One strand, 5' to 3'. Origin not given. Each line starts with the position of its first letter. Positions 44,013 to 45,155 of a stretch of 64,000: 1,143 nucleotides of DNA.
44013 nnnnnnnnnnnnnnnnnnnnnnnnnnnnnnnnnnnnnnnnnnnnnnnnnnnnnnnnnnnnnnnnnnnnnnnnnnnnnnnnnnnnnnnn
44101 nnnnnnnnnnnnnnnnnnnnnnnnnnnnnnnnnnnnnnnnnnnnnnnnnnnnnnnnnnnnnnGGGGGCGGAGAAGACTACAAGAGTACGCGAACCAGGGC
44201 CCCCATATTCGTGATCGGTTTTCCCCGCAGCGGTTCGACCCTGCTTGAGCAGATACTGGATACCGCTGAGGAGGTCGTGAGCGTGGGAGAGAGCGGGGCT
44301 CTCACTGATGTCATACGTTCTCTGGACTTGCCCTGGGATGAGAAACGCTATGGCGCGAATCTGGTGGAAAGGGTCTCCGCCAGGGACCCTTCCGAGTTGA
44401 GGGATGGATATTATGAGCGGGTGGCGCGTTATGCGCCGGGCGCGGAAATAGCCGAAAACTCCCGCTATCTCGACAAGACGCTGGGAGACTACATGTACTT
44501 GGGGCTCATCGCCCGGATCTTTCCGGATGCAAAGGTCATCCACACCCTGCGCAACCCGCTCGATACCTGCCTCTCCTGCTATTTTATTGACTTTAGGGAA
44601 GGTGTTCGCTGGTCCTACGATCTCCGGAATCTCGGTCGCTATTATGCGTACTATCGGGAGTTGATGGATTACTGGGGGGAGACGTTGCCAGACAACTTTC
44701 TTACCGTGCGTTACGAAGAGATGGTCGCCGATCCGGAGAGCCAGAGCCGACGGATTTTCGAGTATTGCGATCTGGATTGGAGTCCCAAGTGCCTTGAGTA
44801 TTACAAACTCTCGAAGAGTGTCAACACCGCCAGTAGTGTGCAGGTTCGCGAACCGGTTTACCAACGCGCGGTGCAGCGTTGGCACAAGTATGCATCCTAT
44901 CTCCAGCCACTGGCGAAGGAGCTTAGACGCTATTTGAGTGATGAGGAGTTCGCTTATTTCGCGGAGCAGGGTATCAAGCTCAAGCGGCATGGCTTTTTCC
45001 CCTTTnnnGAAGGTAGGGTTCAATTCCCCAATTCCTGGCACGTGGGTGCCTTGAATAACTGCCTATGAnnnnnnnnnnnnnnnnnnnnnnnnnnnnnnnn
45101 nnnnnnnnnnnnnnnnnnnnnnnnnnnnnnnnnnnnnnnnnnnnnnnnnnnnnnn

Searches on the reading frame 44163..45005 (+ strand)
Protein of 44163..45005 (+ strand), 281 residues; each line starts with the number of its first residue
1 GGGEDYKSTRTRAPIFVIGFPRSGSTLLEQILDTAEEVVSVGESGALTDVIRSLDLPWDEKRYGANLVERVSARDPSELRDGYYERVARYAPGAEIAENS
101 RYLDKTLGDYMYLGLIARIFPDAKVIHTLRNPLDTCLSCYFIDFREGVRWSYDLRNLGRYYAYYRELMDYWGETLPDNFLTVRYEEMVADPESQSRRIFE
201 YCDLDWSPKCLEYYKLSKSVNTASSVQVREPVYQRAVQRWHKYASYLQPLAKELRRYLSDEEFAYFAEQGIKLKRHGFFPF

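Call 44: search_solved_structures(query=window:44163-45005:+, max_evalue=1, show_alignments=2)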
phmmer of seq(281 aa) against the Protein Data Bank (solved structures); distinct sequences matched with E-value up to 1: 42.
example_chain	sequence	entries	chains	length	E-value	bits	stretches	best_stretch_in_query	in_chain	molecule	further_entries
9wwe_A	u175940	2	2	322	8.1e-06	28.8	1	6-241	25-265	Protein-tyrosine sulfotransferase 2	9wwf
3ap1_A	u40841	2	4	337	9.3e-06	28.6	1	6-241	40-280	Protein-tyrosine sulfotransferase 2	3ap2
3ap3_A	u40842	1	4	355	1.9e-05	27.6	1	10-241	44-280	Protein-tyrosine sulfotransferase 2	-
8w5z_A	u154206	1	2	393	2.4e-05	27.3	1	13-240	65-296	Protein-tyrosine sulfotransferase (Fragment)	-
5wrj_A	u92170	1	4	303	2.8e-05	27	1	14-240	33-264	Protein-tyrosine sulfotransferase 1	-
9wp1_A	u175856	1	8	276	2.8e-05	27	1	15-240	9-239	Protein-tyrosine sulfotransferase 1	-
5wri_A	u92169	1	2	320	3.3e-05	26.8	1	14-221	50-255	Protein-tyrosine sulfotransferase 1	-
4gbm_A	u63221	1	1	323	0.0015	21.4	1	119-233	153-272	CurM Sulfotransferase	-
1cjm_A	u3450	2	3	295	0.0051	19.6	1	110-206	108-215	PROTEIN (ARYL SULFOTRANSFERASE) | Monoamine-sulfating phenol sulfotransferase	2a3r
4gox_A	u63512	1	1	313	0.0054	19.5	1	118-231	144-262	Polyketide synthase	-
2z6v_A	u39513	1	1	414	0.01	18.6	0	105-204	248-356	Putative uncharacterized protein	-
1zd1_A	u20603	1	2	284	0.012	18.4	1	121-198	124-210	Sulfotransferase 4A1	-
7d1x_A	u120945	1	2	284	0.027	17.2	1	92-202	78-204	Sulfotransferase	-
3pg0_A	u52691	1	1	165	0.036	16.9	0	78-104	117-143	ThreeFoil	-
5mek_A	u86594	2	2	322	0.049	16.4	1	123-222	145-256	Cytosolic sulfotransferase 18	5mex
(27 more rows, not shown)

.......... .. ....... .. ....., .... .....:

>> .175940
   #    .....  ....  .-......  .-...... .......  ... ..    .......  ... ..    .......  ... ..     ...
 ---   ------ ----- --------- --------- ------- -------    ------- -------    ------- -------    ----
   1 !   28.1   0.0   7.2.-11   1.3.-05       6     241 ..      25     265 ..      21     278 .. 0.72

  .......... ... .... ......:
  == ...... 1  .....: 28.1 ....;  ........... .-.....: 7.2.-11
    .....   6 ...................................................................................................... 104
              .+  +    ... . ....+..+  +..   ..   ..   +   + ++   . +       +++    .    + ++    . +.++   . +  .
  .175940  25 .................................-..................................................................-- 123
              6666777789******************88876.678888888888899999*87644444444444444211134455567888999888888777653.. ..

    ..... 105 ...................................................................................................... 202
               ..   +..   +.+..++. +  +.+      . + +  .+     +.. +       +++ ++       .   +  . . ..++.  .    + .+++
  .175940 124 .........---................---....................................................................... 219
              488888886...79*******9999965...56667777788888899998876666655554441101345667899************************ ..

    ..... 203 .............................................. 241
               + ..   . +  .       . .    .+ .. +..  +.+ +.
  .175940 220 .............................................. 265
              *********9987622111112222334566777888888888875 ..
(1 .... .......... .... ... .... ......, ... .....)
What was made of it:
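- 43512..45008 (+): The rest of the sulfotransferase reading frame: TPRs plus the complete Sulfotransfer_3 domain. The first possible start codon in this frame is GTG at 43584 (474 aa). Call 44: the best solved-structure matches are protein-tyrosine sulfotransferases 1 and 2, E about 1e-5.
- Closest known: Protein-tyrosine sulfotransferases. Same: They are the best solved-structure sequence matches to the catalytic domain: E about 1e-5 across the whole domain, including the PRSG(S/T)TL PAPS-binding loop (call 44).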
